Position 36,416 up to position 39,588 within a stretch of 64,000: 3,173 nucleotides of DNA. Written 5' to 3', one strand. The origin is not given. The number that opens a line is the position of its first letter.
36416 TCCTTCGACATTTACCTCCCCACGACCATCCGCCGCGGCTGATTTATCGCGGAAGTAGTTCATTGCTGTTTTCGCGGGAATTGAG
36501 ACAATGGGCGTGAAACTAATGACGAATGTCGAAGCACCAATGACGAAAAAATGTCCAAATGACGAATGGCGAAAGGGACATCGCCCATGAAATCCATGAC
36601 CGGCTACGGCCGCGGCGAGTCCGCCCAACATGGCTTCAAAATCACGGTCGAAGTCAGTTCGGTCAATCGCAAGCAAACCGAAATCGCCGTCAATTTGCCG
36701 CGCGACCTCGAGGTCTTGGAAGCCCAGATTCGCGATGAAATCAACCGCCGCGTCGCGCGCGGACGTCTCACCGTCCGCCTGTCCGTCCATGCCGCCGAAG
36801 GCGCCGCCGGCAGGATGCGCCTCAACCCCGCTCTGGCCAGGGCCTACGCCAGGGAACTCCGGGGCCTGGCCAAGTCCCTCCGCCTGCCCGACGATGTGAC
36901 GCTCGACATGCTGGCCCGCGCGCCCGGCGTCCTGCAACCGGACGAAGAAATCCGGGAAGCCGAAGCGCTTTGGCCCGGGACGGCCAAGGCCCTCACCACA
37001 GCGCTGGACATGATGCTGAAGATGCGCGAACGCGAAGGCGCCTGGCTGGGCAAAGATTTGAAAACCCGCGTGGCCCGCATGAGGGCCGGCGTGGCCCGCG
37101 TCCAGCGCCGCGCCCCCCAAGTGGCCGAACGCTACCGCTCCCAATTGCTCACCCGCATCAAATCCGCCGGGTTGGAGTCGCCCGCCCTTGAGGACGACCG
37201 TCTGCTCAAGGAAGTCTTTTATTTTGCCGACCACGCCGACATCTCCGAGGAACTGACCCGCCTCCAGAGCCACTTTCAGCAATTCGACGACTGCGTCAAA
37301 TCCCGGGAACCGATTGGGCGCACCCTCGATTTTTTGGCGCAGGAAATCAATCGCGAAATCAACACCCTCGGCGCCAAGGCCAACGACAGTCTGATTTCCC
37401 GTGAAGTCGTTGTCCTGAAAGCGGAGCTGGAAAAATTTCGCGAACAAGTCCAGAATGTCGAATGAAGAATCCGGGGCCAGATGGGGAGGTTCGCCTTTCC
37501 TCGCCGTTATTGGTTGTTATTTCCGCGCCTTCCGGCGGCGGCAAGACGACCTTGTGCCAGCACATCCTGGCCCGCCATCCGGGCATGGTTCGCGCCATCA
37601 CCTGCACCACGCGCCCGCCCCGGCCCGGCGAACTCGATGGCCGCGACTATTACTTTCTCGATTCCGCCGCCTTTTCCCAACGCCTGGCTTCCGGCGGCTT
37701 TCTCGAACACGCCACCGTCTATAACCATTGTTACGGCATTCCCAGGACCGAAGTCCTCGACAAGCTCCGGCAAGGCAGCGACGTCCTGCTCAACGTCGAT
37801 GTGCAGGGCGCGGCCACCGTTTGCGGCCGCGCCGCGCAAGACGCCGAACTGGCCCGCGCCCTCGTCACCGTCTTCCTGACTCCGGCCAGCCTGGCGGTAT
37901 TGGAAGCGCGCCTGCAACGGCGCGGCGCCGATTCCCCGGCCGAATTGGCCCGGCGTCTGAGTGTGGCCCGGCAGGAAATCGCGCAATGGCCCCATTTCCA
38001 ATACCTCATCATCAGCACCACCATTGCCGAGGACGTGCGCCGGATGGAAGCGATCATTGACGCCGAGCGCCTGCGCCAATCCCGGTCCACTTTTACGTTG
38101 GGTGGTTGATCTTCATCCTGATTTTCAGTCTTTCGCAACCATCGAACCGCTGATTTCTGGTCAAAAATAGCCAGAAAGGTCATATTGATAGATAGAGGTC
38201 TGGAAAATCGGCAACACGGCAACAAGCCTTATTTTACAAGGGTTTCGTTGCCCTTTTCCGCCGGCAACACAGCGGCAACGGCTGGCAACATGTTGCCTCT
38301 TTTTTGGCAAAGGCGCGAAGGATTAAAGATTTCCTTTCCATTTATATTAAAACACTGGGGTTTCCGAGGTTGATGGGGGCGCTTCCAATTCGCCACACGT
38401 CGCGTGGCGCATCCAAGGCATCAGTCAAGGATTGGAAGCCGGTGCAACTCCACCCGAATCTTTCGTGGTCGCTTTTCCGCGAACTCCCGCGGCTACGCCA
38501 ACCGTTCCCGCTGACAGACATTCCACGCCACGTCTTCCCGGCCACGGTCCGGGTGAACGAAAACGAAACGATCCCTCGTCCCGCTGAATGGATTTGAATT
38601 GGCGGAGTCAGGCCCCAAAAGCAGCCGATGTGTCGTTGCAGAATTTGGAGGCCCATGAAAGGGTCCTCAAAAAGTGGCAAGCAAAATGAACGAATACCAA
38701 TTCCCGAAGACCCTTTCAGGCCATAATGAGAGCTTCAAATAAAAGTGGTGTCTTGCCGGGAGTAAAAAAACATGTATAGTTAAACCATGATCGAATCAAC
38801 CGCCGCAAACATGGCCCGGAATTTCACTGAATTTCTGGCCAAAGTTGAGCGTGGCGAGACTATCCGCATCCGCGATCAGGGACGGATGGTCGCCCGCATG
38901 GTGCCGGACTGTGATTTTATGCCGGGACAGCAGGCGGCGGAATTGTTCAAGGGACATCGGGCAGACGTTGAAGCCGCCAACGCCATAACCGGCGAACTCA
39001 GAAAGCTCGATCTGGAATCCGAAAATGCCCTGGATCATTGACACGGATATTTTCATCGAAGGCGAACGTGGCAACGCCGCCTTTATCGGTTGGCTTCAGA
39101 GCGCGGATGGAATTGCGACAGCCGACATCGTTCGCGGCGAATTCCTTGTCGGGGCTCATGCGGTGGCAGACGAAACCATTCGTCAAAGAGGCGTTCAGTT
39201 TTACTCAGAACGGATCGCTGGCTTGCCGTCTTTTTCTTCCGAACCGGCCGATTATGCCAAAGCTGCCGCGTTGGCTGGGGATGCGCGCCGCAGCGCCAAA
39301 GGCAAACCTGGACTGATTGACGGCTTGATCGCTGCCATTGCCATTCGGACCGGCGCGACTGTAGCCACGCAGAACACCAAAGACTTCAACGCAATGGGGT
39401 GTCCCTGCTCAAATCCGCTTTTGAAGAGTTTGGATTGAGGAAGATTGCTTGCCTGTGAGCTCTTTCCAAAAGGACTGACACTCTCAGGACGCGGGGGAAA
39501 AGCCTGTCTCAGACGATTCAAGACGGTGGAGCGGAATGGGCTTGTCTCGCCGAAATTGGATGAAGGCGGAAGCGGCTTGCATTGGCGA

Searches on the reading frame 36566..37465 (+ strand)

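Call 8: search_protein_families(library=pfam, proteins=[window:36566-37465:+])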
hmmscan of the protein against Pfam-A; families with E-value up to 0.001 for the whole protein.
window:36566-37465:+ (299 aa): 3 families
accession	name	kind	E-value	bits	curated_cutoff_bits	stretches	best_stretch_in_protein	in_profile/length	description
PF08340.16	YicC-like_C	-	1.1e-41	142.1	27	1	179-299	1-120/120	Endoribonuclease YicC-like, C-terminal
PF03755.18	YicC-like_N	-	1.2e-40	139.8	25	1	8-161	1-154/156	Endoribonuclease YicC-like, N-terminal region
PF02599.21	CsrA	-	3.3e-05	24.2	27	0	18-60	10-52/53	Global regulator protein family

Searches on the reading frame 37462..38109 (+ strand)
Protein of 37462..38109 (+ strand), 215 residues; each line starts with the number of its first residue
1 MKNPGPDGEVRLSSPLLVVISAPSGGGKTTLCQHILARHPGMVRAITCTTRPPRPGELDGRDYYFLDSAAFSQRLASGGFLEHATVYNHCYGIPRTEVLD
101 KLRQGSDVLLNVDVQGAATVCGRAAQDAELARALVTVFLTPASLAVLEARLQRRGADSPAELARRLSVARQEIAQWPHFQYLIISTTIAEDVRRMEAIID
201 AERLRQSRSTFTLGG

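Call 7: search_protein_families(library=pfam, proteins=[window:37462-38109:+])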
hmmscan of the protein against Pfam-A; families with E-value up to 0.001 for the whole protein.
window:37462-38109:+ (215 aa): 1 family
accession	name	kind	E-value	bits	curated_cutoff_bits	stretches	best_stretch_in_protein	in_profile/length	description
PF00625.27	Guanylate_kin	-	1.3e-30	106.9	25.2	1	17-201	4-181/182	Guanylate kinase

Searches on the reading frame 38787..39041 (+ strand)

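Call 7: search_protein_families(library=pfam, proteins=[window:38787-39041:+])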
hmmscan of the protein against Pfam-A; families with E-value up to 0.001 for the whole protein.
window:38787-39041:+ (84 aa): 0 families

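Call 64: search_protein_families(library=phrogs, proteins=[window:38787-39041:+], max_evalue=0.001)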
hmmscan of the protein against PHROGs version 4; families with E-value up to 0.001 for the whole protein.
window:38787-39041:+ (84 aa): 1 family
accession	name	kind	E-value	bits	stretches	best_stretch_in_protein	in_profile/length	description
phrog_375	-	moron, auxiliary metabolic gene and host takeover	0.00024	21.9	1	1-45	4-49/74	Phd-like antitoxin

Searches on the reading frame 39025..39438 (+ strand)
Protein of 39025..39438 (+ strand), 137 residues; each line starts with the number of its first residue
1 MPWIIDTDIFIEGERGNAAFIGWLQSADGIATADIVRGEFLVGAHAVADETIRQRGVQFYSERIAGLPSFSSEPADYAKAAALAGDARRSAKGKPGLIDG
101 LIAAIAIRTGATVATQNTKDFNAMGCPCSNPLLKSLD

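Call 7: search_protein_families(library=pfam, proteins=[window:39025-39438:+])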
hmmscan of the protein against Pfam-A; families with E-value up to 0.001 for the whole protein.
window:39025-39438:+ (137 aa): 1 family
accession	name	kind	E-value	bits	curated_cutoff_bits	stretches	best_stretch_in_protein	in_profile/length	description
PF01850.27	PIN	-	1.4e-10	42.3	23.6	1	4-122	2-115/120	PIN domain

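Call 64: search_protein_families(library=phrogs, proteins=[window:39025-39438:+], max_evalue=0.001)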
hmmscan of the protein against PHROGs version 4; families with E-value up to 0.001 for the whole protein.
window:39025-39438:+ (137 aa): 1 family
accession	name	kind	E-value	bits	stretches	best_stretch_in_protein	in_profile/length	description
phrog_13721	-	unknown function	1.3e-08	36.3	1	3-123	4-125/136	-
